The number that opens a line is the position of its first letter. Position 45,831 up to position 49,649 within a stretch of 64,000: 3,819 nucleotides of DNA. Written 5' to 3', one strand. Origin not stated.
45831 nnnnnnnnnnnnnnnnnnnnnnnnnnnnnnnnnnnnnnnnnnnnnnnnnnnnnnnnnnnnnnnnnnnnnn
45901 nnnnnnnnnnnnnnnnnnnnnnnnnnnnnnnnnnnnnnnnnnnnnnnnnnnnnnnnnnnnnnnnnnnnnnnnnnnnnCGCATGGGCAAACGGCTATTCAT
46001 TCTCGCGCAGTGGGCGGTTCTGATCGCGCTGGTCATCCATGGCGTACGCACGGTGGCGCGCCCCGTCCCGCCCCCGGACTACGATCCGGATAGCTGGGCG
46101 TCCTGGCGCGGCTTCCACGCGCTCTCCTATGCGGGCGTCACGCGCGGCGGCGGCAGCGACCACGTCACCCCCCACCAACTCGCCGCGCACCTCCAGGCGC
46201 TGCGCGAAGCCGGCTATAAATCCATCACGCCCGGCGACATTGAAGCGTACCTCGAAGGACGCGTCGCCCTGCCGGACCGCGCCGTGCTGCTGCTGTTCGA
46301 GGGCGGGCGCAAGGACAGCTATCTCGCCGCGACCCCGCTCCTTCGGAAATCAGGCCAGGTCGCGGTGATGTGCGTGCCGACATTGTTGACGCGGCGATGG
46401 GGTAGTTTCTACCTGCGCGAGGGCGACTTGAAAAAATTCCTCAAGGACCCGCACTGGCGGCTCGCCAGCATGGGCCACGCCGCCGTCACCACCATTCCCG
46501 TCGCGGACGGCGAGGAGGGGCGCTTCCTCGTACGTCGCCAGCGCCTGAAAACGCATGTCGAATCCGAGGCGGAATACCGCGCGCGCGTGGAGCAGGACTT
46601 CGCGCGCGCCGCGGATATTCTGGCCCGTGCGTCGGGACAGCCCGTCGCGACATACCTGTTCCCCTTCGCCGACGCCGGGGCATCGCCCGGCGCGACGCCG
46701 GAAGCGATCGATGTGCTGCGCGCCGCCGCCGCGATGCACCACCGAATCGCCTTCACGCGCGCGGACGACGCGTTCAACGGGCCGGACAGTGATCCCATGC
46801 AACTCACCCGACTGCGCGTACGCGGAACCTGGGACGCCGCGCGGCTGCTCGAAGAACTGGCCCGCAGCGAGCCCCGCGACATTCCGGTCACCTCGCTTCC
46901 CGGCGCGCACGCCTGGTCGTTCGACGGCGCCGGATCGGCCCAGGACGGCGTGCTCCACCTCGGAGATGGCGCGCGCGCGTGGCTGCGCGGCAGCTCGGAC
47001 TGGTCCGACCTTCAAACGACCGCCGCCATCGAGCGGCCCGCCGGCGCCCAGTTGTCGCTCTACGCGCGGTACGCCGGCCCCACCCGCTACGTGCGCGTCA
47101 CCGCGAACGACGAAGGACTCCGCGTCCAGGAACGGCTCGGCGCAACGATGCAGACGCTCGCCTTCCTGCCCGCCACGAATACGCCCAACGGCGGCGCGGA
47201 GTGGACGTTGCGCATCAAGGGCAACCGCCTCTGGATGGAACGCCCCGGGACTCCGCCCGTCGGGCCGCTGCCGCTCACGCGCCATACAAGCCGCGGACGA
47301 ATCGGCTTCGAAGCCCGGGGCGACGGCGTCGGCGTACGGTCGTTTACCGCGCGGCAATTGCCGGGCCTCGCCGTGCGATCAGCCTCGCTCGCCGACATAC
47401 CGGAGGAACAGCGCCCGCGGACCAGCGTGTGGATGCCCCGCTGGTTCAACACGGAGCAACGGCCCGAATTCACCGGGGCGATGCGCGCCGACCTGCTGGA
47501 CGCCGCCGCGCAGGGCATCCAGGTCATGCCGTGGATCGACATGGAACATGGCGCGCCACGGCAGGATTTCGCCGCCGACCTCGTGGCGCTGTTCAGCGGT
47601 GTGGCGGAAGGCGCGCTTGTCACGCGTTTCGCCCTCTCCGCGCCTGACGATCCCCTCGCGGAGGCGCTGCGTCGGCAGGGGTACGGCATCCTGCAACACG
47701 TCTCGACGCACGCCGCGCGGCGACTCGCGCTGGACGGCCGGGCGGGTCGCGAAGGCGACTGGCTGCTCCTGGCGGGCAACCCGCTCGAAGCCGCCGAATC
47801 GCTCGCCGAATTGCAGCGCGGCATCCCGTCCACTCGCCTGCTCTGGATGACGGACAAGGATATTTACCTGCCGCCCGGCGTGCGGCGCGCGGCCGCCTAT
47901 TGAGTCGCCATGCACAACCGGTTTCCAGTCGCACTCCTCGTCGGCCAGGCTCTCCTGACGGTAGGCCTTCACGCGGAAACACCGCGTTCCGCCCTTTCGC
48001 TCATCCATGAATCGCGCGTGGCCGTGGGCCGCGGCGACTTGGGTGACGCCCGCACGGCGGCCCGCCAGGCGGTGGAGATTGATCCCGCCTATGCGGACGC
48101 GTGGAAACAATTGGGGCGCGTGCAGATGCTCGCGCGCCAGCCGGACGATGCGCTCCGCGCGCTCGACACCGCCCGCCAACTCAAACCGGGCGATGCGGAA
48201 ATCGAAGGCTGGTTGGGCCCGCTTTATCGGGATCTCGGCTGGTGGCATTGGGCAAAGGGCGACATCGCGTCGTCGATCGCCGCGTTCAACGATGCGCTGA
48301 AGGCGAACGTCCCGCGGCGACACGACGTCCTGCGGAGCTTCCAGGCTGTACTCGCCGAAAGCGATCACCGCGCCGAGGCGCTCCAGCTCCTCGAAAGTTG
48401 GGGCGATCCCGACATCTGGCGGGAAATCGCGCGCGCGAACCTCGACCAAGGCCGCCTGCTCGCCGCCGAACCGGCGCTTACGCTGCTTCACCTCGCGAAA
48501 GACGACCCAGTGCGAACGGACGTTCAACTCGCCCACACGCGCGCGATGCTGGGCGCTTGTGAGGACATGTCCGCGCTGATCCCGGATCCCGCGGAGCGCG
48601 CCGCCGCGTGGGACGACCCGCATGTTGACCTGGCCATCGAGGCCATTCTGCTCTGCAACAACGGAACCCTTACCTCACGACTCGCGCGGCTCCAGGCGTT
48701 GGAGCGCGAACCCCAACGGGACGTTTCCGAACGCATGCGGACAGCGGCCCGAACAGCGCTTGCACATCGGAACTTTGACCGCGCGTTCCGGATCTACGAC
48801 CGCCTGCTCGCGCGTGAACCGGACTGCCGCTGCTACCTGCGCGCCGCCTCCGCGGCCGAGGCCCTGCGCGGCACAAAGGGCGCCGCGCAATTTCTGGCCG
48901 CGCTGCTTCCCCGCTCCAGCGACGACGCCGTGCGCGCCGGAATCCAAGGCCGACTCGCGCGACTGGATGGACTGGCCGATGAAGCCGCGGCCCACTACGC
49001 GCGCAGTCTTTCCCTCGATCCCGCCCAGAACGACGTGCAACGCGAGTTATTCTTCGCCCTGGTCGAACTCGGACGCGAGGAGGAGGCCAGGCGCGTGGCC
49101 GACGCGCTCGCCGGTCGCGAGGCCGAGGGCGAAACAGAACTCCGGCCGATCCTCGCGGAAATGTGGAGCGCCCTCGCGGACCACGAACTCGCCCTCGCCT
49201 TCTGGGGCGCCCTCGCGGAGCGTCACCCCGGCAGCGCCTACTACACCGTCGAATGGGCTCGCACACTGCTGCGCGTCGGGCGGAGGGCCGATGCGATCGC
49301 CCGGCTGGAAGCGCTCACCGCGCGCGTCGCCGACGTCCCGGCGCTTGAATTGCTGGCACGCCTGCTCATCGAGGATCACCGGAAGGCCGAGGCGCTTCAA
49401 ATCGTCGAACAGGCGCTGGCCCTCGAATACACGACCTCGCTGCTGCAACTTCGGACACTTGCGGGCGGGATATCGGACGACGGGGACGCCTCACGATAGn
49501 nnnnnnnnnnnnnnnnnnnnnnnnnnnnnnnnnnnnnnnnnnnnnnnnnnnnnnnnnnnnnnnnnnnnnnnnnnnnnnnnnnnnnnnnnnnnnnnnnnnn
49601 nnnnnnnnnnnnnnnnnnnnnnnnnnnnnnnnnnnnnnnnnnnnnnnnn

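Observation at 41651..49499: Four-gene c-di-GMP-linked exopolysaccharide module: dual DGC/PDE regulator, PilZ::GT2 synthase, PgaB-like protein, TPR scaffold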

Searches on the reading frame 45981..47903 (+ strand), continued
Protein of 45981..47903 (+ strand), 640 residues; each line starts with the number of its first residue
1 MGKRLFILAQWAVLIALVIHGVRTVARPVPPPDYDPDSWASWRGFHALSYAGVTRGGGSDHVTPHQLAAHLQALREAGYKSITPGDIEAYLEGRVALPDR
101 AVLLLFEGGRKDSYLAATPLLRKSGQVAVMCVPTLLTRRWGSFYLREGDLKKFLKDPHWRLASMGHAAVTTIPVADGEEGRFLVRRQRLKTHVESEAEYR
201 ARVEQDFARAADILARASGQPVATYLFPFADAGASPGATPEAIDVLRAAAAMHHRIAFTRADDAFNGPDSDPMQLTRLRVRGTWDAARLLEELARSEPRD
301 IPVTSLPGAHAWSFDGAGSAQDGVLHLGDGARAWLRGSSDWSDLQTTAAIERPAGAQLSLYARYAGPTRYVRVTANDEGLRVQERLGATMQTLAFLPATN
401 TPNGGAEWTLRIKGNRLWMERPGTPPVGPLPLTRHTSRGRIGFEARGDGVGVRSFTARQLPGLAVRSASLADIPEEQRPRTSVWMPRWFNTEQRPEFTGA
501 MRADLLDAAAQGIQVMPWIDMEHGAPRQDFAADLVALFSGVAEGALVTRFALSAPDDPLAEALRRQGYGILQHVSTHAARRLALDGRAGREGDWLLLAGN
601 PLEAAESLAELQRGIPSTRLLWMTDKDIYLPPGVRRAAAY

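Call 34: predict_structure(alignment_id=A1)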
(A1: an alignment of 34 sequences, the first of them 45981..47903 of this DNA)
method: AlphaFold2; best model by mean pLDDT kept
length: 640 residues; sequences in the alignment: 34
mean_pLDDT: 90.8   pTM: 0.88
mean pLDDT of the five models: 90.8, 90.1, 89.8, 89.2, 87.5
residues with pLDDT >= 90: 439; 70-90: 185; 50-70: 16; < 50: 0
segments of 3 or more residues with pLDDT < 50: none
pLDDT, mean of each block of 10 residues (from residue 1): 80 86 76 91 95 89 97 97 96 92 96 94 96 87 84 92 96 90 94 96 98 94 94 86 93 95 89 93 96 91 92 92 94 92 93 92 88 92 91 85 72 94 89 88 94 94 92 92 95 93 95 95 80 94 92 86 92 91 80 88 85 89 86 89
secondary structure, 60 per line:
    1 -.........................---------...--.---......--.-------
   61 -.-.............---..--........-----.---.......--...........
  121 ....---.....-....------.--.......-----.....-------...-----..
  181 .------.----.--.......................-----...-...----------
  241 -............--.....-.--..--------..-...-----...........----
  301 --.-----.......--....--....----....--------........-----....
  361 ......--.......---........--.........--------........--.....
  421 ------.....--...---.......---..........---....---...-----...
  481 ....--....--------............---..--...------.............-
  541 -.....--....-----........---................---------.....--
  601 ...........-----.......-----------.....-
elements in order: H2-26 E45-50 H64-76 H84-91 E101-107 H111-124 E128-132 H134-137 H147-153 E159-163 E171-173 E179-181 H196-218 E224-226 H242-253 E256-260 E278-280 H286-296 E312-315 E318-321 E324-327 E332-335 E344-351 E357-366 E369-375 E379-386 E389-397 E406-413 E416-420 E427-431 E440-446 E450-459 E463-466 E481-484 E487-490 H499-510 E518-520 H527-539 H542-546 E549-552 H558-565 E569-575 H576-584 E594-598 H601-611 E620-623 E635-639

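Call 52: find_encoding_contigs(protein=P0122, flank=10000, max_places=1)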
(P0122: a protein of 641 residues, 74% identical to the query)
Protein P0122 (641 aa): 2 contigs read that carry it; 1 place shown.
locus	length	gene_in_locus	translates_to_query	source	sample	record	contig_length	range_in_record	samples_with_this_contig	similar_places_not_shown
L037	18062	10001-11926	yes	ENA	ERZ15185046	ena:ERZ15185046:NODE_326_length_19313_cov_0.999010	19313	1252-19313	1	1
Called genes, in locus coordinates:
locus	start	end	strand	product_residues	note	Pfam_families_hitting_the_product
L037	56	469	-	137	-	PF01502:PRA-CH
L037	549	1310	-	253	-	PF00977:His_biosynth, PF01207:Dus (faint)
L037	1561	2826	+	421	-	PF00202:Aminotran_3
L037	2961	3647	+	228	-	PF13857:Ank_5 (weak)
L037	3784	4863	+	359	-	PF00672:HAMP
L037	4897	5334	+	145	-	PF11948:DUF3465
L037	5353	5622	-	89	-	-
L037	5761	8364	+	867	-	PF00072:Response_reg, PF01590:GAF (weak), PF13185:GAF_2 (weak), PF00990:GGDEF, PF00072:Response_reg, PF01966:HD, PF13487:HD_5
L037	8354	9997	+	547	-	PF07238:PilZ, PF13506:Glyco_transf_21, PF00535:Glycos_transf_2, PF10111:Glyco_tranf_2_2 (weak), PF13641:Glyco_tranf_2_3, PF03142:Chitin_synth_2, PF01644:Chitin_synth_1 (weak), PF13632:Glyco_trans_2_3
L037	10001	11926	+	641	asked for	-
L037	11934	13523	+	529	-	PF13424:TPR_12 (faint), PF07719:TPR_2 (faint), PF13174:TPR_6 (faint), PF13181:TPR_8 (faint), PF13428:TPR_14 (faint), PF14559:TPR_19 (weak), PF13429:TPR_15, PF14559:TPR_19 (weak), +4 more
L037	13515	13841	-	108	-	PF14697:Fer4_21 (faint), PF12797:Fer4_2 (faint), PF12837:Fer4_6 (faint), PF13237:Fer4_10 (weak), PF12838:Fer4_7 (weak), PF13187:Fer4_9 (weak), PF00037:Fer4 (weak), PF13484:Fer4_16 (weak), +1 more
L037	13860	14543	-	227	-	PF00702:Hydrolase, PF12710:HAD, PF13419:HAD_2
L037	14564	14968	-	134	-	PF01850:PIN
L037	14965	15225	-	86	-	PF04014:MazE_antitoxin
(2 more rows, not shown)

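Call 65: search_protein_families(library=pfam, proteins=[L026:14000-14900:+, L035:13657-14736:-], max_evalue=0.01)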
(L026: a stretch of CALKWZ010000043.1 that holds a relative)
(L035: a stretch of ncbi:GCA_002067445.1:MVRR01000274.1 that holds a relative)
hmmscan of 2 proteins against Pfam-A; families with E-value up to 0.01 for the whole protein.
L026:14000-14900:+ (300 aa): 0 families

L035:13657-14736:- (359 aa): 2 families
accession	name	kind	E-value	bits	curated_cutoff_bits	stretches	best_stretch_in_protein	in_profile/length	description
PF01522.26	Polysacc_deac_1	-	5.2e-09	36.6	23.1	1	65-180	9-116/124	Polysaccharide deacetylase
PF10096.14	DUF2334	-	4.9e-05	23.4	26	1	109-192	58-148/203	Uncharacterized protein conserved in bacteria (DUF2334)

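Call 70: search_protein_representatives(alignment_id=A1)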
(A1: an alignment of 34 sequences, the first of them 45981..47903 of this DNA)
Query: 34 sequences, 649 profile positions. Proteins with E-value up to 0.001 (for the whole library): 9973; up to 1e-10: 2462; up to 1e-30: 925. The best 150 are listed.
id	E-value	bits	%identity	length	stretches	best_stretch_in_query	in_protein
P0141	2.5e-257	871.9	-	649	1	1-646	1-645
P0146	3.4e-256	868.2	-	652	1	1-648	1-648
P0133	2.0e-255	865.6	-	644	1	1-642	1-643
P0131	1.6e-245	832.9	-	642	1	1-642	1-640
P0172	3.0e-241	818.8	-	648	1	1-645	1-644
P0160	2.4e-234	796.0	-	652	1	1-639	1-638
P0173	5.8e-231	784.8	-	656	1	1-640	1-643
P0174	3.6e-230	782.2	-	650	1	1-646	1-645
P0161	5.1e-230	781.7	-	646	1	1-645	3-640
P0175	3.6e-229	778.9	-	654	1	1-645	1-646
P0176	3.5e-227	772.3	-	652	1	1-632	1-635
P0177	7.4e-226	767.9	-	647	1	2-642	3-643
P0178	1.4e-224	763.7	-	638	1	1-644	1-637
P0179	1.2e-222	757.3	-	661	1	1-641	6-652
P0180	1.3e-213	727.5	-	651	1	1-644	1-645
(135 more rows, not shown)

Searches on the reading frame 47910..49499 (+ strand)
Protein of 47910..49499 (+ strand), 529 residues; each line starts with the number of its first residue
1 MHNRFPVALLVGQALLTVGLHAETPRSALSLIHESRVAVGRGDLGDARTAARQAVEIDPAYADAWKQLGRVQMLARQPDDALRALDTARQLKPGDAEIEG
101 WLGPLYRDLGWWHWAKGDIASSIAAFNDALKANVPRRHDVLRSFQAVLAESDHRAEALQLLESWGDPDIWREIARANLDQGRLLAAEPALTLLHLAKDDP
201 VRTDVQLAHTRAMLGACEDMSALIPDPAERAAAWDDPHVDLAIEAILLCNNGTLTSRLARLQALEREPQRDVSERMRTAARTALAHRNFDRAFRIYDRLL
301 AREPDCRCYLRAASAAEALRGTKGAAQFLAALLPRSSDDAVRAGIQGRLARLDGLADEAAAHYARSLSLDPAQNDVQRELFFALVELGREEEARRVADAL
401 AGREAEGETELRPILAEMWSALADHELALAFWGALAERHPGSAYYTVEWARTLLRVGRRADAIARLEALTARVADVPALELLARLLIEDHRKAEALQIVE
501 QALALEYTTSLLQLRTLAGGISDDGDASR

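Call 4: search_protein_families(library=pfam, proteins=[window:47910-49499:+], max_evalue=0.01)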
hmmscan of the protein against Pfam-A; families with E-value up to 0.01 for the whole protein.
window:47910-49499:+ (529 aa): 13 families
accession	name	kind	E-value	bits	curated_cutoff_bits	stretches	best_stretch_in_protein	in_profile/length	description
PF14559.12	TPR_19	-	3e-16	59.9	25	2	39-98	2-61/68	Tetratricopeptide repeat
PF07719.23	TPR_2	-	2e-15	56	27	1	62-95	1-34/34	Tetratricopeptide repeat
PF13432.12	TPR_16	-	5.7e-14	52.7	32.7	2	36-96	5-65/65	Tetratricopeptide repeat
PF13428.12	TPR_14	-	2e-10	40.7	23.5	2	63-99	2-38/44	Tetratricopeptide repeat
PF23914.1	TPR_CcmH_CycH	-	2.1e-10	41.1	42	1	31-98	19-86/158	Cytochrome c-type biogenesis protein H TPR domain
PF13429.12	TPR_15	-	4.3e-10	39.9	26.2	1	284-464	87-269/280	Tetratricopeptide repeat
PF13414.12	TPR_11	-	8.4e-08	32.2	26.8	1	41-72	7-38/42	TPR repeat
PF13431.12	TPR_17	-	1.4e-07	31.6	24.4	1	52-82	3-33/34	Tetratricopeptide repeat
PF13181.12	TPR_8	-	3.8e-07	30.2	25.7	0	109-133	7-31/34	Tetratricopeptide repeat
PF00515.34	TPR_1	-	6.9e-06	26.1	27.8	0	62-94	1-33/34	Tetratricopeptide repeat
PF13424.12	TPR_12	-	1.2e-05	25.8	30.1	1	62-131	3-73/77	Tetratricopeptide repeat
PF24575.1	TPR_Slam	-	5.2e-05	24.1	35.2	0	338-394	45-101/104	Surface lipoprotein assembly modifier, N-terminal TPR repeats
PF20308.4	TPR-S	-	0.0013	19.7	27.6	0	357-409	3-48/102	Tetratricopeptide Repeats-Sensor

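Call 5: search_protein_families(library=ncbifam, proteins=[window:47910-49499:+], max_evalue=0.01)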
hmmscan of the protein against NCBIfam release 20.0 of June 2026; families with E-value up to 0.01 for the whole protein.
window:47910-49499:+ (529 aa): 10 families
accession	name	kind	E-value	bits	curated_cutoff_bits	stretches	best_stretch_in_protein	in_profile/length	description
TIGR02917.1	PEP_TPR_lipo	equivalog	3.1e-14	51.8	312.2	3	24-96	155-227/899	XrtA/PEP-CTERM system TPR-repeat protein PrsT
NF033920.0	C39_PA2778_fam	equivalog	9.9e-11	41.5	150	0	422-506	169-254/255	PA2778 family cysteine peptidase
TIGR03939.1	PGA_TPR_OMP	equivalog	1.1e-08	33.8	366.65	2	274-396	87-210/800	poly-beta-1,6 N-acetyl-D-glucosamine export porin PgaA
TIGR02521.1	type_IV_pilW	equivalog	1e-06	28.5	154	1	41-163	44-160/234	type IV pilus biogenesis/stability protein PilW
NF033762.1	social_mot_Tgl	equivalog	5e-06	26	225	0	40-110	43-114/252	social motility TPR repeat lipoprotein Tgl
TIGR04510.1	mod_pep_cyc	subfamily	5.8e-06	25.1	400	1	33-92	403-462/814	putative peptide modification system cyclase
NF008757.0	PRK11788.1-5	equivalog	8.3e-06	25.2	363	0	356-503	196-344/388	lipopolysaccharide assembly protein LapB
TIGR02552.1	LcrH_SycD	equivalog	1.8e-05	24.5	104.8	0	41-96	31-86/136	SycD/LcrH family type III secretion system chaperone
NF040959.1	MamA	equivalog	0.00013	21.4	200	0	251-394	50-193/204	magnetosome protein MamA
NF052415.1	T3SS_chap_SctY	equivalog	0.0016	18.9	70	0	357-429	23-97/106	type III secretion apparatus assembly chaperone SctY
